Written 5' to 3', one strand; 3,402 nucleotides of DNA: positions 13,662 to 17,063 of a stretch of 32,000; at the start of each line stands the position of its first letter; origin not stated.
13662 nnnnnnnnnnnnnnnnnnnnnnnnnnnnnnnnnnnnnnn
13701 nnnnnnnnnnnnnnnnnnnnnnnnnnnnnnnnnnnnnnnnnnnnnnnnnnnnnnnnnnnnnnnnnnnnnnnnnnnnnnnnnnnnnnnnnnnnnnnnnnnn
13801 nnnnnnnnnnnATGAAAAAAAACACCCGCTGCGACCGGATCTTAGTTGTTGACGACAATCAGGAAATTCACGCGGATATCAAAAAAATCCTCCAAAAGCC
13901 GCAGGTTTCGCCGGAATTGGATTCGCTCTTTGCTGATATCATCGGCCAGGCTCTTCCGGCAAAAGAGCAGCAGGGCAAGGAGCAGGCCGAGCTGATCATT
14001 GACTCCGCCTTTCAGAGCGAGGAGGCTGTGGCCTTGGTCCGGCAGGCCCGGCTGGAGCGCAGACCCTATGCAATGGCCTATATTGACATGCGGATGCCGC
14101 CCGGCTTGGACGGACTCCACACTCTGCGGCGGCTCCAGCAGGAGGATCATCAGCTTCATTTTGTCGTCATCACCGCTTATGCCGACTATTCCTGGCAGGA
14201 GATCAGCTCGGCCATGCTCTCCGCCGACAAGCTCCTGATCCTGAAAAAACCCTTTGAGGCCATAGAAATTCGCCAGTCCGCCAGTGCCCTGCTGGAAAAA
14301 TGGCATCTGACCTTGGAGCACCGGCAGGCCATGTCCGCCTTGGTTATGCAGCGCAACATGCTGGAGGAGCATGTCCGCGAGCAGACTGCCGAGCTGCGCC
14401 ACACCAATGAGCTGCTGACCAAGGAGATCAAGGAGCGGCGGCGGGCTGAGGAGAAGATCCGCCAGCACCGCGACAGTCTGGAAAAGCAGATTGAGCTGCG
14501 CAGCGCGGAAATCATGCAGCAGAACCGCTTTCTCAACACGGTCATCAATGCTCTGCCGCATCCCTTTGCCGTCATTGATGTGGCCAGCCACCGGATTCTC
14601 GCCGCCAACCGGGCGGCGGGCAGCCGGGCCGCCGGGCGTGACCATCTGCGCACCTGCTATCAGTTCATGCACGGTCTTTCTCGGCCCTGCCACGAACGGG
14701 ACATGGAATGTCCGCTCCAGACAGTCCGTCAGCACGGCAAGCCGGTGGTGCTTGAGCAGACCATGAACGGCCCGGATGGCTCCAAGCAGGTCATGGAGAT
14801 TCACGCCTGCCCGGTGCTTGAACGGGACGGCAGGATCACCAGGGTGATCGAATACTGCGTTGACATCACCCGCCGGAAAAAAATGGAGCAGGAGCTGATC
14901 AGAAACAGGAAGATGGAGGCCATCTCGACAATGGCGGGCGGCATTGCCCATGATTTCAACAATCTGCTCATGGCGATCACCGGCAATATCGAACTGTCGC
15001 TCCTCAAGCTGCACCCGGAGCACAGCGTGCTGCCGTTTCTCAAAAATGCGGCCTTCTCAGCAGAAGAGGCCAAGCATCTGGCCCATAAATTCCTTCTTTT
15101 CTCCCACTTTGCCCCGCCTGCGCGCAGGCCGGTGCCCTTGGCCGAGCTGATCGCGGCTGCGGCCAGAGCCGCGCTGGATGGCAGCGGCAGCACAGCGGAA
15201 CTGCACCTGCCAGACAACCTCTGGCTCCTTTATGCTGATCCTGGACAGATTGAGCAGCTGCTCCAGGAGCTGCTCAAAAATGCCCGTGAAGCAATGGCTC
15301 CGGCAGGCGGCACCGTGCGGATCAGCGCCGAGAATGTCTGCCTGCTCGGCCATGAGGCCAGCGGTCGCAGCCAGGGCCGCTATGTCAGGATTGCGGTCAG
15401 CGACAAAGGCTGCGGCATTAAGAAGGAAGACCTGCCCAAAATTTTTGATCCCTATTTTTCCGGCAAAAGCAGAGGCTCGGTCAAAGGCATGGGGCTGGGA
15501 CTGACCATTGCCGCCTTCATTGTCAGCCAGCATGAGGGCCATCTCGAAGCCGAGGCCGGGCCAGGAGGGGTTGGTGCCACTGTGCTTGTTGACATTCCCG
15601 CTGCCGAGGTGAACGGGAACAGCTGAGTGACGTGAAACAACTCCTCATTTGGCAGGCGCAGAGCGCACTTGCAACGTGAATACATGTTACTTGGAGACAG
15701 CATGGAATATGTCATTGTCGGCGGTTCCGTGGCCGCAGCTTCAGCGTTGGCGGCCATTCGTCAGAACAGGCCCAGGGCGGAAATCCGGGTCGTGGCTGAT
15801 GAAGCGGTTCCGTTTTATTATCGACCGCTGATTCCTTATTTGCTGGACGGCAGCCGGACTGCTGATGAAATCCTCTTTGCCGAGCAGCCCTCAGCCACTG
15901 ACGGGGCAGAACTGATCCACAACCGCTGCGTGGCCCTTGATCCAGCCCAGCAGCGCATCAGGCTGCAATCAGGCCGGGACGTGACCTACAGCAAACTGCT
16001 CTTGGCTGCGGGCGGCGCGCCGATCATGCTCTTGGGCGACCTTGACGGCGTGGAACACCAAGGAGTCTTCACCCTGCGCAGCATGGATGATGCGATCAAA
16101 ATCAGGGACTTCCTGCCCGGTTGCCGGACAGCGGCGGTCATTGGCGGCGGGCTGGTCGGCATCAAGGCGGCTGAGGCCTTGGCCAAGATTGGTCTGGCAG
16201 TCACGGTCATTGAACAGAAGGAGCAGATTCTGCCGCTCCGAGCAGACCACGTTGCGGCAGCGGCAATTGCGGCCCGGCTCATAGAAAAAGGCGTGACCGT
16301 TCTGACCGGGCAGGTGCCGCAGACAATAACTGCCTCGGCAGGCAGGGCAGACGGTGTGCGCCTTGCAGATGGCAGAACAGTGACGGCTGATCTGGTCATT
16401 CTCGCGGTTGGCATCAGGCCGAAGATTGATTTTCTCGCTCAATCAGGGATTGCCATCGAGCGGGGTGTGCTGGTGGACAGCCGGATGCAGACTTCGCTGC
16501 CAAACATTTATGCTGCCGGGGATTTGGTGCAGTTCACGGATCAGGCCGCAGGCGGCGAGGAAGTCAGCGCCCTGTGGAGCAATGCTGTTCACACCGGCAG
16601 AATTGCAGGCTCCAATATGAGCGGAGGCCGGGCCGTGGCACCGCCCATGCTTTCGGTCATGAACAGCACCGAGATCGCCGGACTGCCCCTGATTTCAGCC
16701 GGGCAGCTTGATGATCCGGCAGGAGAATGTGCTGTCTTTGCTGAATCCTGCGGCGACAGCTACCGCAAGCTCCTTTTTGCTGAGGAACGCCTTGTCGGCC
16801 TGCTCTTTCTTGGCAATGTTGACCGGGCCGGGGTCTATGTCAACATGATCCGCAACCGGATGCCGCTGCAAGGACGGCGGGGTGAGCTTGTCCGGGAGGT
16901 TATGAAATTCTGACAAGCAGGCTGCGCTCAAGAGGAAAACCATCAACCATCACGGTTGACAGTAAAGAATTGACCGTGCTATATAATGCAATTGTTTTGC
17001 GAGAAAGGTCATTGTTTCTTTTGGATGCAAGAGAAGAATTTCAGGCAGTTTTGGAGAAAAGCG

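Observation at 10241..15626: Corrinoid protein + UroD/MtaA-like methyltransferase translationally coupled to two histidine kinases: a candidate corrinoid-state-sensing phosphorelay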

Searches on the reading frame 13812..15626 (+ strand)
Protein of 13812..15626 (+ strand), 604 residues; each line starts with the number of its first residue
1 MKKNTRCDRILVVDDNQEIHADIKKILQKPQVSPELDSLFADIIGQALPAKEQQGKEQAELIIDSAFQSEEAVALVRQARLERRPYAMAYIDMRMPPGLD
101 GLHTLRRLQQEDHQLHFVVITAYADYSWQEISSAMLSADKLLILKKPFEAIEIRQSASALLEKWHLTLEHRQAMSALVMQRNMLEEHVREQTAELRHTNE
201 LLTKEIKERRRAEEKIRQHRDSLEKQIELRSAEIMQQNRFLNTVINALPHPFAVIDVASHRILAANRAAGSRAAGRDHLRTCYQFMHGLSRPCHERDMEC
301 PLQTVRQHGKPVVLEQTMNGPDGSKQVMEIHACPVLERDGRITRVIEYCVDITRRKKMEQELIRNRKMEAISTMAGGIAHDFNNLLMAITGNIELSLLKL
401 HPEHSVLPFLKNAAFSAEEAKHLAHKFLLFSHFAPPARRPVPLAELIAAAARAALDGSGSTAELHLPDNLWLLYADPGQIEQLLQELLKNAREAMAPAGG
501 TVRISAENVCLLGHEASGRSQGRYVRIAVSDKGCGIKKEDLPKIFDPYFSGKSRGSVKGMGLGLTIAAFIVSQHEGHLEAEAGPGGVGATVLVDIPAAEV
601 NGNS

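Call 3: search_protein_families(library=pfam, proteins=[window:13812-15626:+], max_evalue=0.01)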
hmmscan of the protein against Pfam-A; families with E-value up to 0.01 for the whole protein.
window:13812-15626:+ (604 aa): 7 families
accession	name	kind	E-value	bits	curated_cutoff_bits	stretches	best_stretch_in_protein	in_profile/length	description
PF02518.31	HATPase_c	-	2.1e-20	73.7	26.4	1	476-597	2-109/111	Histidine kinase-, DNA gyrase B-, and HSP90-like ATPase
PF00072.30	Response_reg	-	1.7e-10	41.4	30.2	1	58-156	20-109/111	Response regulator receiver domain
PF08448.16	PAS_4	-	3.8e-10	40.4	23.1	1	246-356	2-109/110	PAS fold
PF13426.13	PAS_9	-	0.00017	22.3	27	1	253-353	5-102/103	PAS domain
PF00989.32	PAS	-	0.00048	20.6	22.6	1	240-346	2-107/113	PAS fold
PF13589.12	HATPase_c_3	-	0.003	18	25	0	481-573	4-86/137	Histidine kinase-, DNA gyrase B-, and HSP90-like ATPase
PF00512.31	HisKA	-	0.0055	17.2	26.9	1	372-431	3-61/66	His Kinase A (phospho-acceptor) domain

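Call 19: search_protein_families(library=ncbifam, proteins=[window:13812-15626:+], max_evalue=0.001)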
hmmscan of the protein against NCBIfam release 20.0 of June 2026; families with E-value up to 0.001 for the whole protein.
window:13812-15626:+ (604 aa): 78 families (the best 25 are shown)
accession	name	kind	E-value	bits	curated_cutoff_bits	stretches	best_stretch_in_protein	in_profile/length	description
NF010076.0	PRK13557.1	subfamily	1.9e-46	158.6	631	1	322-600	114-397/540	histidine kinase famiy protein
NF046020.1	HisKinCckABruc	equivalog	7.6e-46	156.4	1000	1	224-591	336-701/868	cell cycle histidine kinase CckA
NF010411.0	PRK13837.1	equivalog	3.3e-45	154.4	647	1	353-598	432-676/828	two-component system VirA-like sensor kinase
NF008468.0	PRK11360.1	equivalog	3e-37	128.3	646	1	246-599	275-610/616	two-component system sensor histidine kinase AtoS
NF046026.1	HisKinCckACaul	equivalog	8.1e-36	123.4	1000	1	344-598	275-533/678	cell cycle histidine kinase CckA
NF052574.1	HisKinEspCMyxo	equivalog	8.5e-31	106.9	1200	1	299-601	345-641/785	serine histidine kinase EspC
NF008302.0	PRK11091.1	equivalog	7.8e-24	83.9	838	2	169-391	82-303/779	aerobic respiration two-component sensor histidine kinase ArcB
NF046044.1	PnpS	equivalog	2e-22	79.7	400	1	189-596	6-390/390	two-component system histidine kinase PnpS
NF007688.0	PRK10364.1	equivalog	7.2e-22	77.7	479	1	355-598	224-452/460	two-component system sensor histidine kinase ZraS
NF047497.1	HK_LIC_12097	equivalog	1.7e-21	76.4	500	2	472-579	257-350/367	LIC_12097 family sensor histidine kinase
NF041777.1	sens_FixL_Rhizob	equivalog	1.2e-18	67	850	1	342-599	233-483/485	sensor protein FixL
NF052573.1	HisKinEspAMyxo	equivalog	2.1e-18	65.8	1400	1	254-601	268-615/755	serine histidine kinase EspA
NF047466.1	hybrid_RR_LvrB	exception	5.7e-18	65.2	500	1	356-588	137-368/377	hybrid histidine kinase/response regulator LvrB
TIGR02956.1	TMAO_torS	equivalog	7.6e-17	60.7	676.5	1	472-596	572-681/967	TMAO reductase system sensor histidine kinase/response regulator TorS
NF008293.1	PRK11073.1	equivalog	1.5e-16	60.6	240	1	322-593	86-345/349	nitrogen regulation protein NR(II)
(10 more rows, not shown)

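Call 60: search_protein_families(library=pfam, alignment_id=A8, max_evalue=0.001)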
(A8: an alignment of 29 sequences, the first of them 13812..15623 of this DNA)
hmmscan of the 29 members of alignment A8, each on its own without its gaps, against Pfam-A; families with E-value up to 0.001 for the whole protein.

A. member 1, window:13812-15623:+ (604 aa): 5 families
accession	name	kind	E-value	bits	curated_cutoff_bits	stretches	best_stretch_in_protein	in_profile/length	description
PF02518.31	HATPase_c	-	2.1e-20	73.7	26.4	1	476-597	2-109/111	Histidine kinase-, DNA gyrase B-, and HSP90-like ATPase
PF00072.30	Response_reg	-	1.7e-10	41.4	30.2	1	58-156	20-109/111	Response regulator receiver domain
PF08448.16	PAS_4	-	3.8e-10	40.4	23.1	1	246-356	2-109/110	PAS fold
PF13426.13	PAS_9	-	0.00017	22.3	27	1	253-353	5-102/103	PAS domain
PF00989.32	PAS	-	0.00048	20.6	22.6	1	240-346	2-107/113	PAS fold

B. families by the number of members that match (of 29 scanned): 31 families (the first 25 are shown)
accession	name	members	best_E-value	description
PF00072.30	Response_reg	9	2.6e-35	Response regulator receiver domain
PF02518.31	HATPase_c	8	7.9e-27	Histidine kinase-, DNA gyrase B-, and HSP90-like ATPase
PF00512.31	HisKA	7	4.7e-17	His Kinase A (phospho-acceptor) domain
PF00989.32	PAS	4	2.4e-24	PAS fold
PF13426.13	PAS_9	4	2.8e-23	PAS domain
PF08448.16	PAS_4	4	3.8e-21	PAS fold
PF08447.18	PAS_3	3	4.3e-11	PAS fold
PF13188.13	PAS_8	3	1.6e-09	PAS domain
PF00672.30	HAMP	2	1.8e-14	HAMP domain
PF14598.12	PAS_11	2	1.1e-06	PAS domain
PF09721.15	Exosortase_EpsH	1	1.2e-72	Transmembrane exosortase (Exosortase_EpsH)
PF00144.29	Beta-lactamase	1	7.1e-59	Beta-lactamase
PF00990.26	GGDEF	1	4.5e-46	Diguanylate cyclase, GGDEF domain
PF00160.26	Pro_isomerase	1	3.5e-31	Cyclophilin type peptidyl-prolyl cis-trans isomerase/CLD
PF12146.15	Hydrolase_4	1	2.6e-21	Serine aminopeptidase, S33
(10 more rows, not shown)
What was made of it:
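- Tried and rejected: REC-kinase as a universal partner of DUF1638 sensors (call 60).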

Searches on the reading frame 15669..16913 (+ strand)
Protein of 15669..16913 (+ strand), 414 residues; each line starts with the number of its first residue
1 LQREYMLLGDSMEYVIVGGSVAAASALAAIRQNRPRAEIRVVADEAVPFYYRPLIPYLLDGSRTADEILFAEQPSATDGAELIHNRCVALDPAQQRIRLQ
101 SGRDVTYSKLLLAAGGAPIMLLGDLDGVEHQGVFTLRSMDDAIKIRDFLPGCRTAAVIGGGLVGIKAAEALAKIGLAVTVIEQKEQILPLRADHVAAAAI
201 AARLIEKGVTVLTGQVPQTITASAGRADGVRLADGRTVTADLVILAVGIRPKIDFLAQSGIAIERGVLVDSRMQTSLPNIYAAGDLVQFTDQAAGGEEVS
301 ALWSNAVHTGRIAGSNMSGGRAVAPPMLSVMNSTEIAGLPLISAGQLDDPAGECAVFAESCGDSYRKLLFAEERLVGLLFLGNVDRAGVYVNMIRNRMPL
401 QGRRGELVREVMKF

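Call 3: search_protein_families(library=pfam, proteins=[window:15669-16913:+], max_evalue=0.01)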
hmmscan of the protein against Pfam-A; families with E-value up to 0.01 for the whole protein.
window:15669-16913:+ (414 aa): 14 families
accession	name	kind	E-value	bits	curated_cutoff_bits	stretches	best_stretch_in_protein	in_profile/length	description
PF07992.20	Pyr_redox_2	-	1.4e-52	179.4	26.1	1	13-310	2-291/291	Pyridine nucleotide-disulphide oxidoreductase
PF00070.33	Pyr_redox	-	9.2e-15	55.4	22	1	155-234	2-81/82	Pyridine nucleotide-disulphide oxidoreductase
PF13738.12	Pyr_redox_3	-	4.7e-07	29.8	30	1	155-284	167-305/305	Pyridine nucleotide-disulphide oxidoreductase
PF01266.30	DAO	-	1.7e-06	28.3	27.9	1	156-185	3-32/353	FAD dependent oxidoreductase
PF18267.7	Rubredoxin_C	-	1.3e-05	25.5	25.9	1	335-397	6-69/70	Rubredoxin NAD+ reductase C-terminal domain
PF13454.12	NAD_binding_9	-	3.5e-05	24.3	21.8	0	199-249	105-154/155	FAD-NAD(P)-binding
PF04820.20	Trp_halogenase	-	6e-05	22.5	21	1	205-251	169-215/458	Tryptophan halogenase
PF03486.20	HI0933_like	-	0.00013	22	50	0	155-187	3-35/244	HI0933-like protein Rossmann domain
PF05834.18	Lycopene_cycl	-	0.00039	20.1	23.4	0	198-269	91-160/380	Lycopene cyclase protein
PF13450.12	NAD_binding_8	-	0.00041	21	21.9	1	157-186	1-30/68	NAD(P)-binding Rossmann-like domain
PF01134.28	GIDA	-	0.00052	19.6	22.1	0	156-185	3-32/391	Glucose inhibited division protein A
PF13241.12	NAD_binding_7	-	0.0014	19.6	22.1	0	153-189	8-45/104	Putative NAD(P)-binding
PF02737.24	3HCDH_N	-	0.0019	18.6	22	1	155-210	2-55/180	3-hydroxyacyl-CoA dehydrogenase, NAD binding domain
PF01494.25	FAD_binding_3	-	0.0047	16.6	22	1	155-188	4-37/349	FAD binding domain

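Call 19: search_protein_families(library=ncbifam, proteins=[window:15669-16913:+], max_evalue=0.001)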
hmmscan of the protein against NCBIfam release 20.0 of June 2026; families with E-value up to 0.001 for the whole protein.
window:15669-16913:+ (414 aa): 70 families (the best 25 are shown)
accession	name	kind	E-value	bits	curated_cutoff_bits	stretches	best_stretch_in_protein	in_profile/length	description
NF045765.1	PhenlGlyoxDHPadH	equivalog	3.4e-78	263.4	475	1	12-408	3-400/416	NADH-dependent phenylglyoxylate dehydrogenase subunit epsilon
TIGR02374.1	nitri_red_nirB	equivalog_domain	6.7e-54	183.5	578.35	1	15-403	2-391/794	nitrite reductase large subunit NirB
NF042949.2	3PPDioc_HcaD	equivalog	8.8e-47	159.7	450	1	14-318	4-306/386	3-phenylpropionate/cinnamic acid dioxygenase ferredoxin--NAD(+) reductase subunit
TIGR03385.1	CoA_CoA_reduc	equivalog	9.4e-40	136.7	578.8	1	15-321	3-317/439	CoA-disulfide reductase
NF007123.0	PRK09564.1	equivalog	1.8e-39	135.7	458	1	12-329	1-326/444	CoA-disulfide reductase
NF003437.0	PRK04965.1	equivalog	2e-38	132.4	392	1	13-291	4-279/378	NADH:flavorubredoxin reductase NorW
NF041682.1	ant_diox_AndAa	equivalog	1.4e-37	129.4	650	1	13-321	5-313/406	anthranilate 1,2-dioxygenase system ferredoxin--NAD(+) reductase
NF007286.0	PRK09754.1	equivalog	1.3e-35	123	447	1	14-320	6-309/400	phenylpropionate dioxygenase ferredoxin reductase subunit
NF011565.0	PRK14989.1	subfamily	1.3e-30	106.1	883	1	81-401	75-394/847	nitrite reductase large subunit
NF046103.1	NOXase_Strep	equivalog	1.8e-30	106.3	600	1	90-346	81-339/442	H2O-forming NADH oxidase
TIGR01350.1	lipoamide_DH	equivalog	8.7e-27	93.9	408.8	1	88-289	112-311/461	dihydrolipoyl dehydrogenase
TIGR02053.1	MerA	equivalog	6.1e-24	84.8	454.45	1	77-320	101-331/465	mercury(II) reductase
NF004991.0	PRK06370.1-3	subfamily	1.9e-20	72.9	620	1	102-311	160-367/509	FAD-containing oxidoreductase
NF004943.0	PRK06292.2-1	equivalog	3.6e-20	72.2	432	1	81-287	104-308/456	dihydrolipoyl dehydrogenase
TIGR03169.1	Nterm_to_SelD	hypoth_equivalog_domain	1.2e-19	71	310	1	15-292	3-287/365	pyridine nucleotide-disulfide oxidoreductase family protein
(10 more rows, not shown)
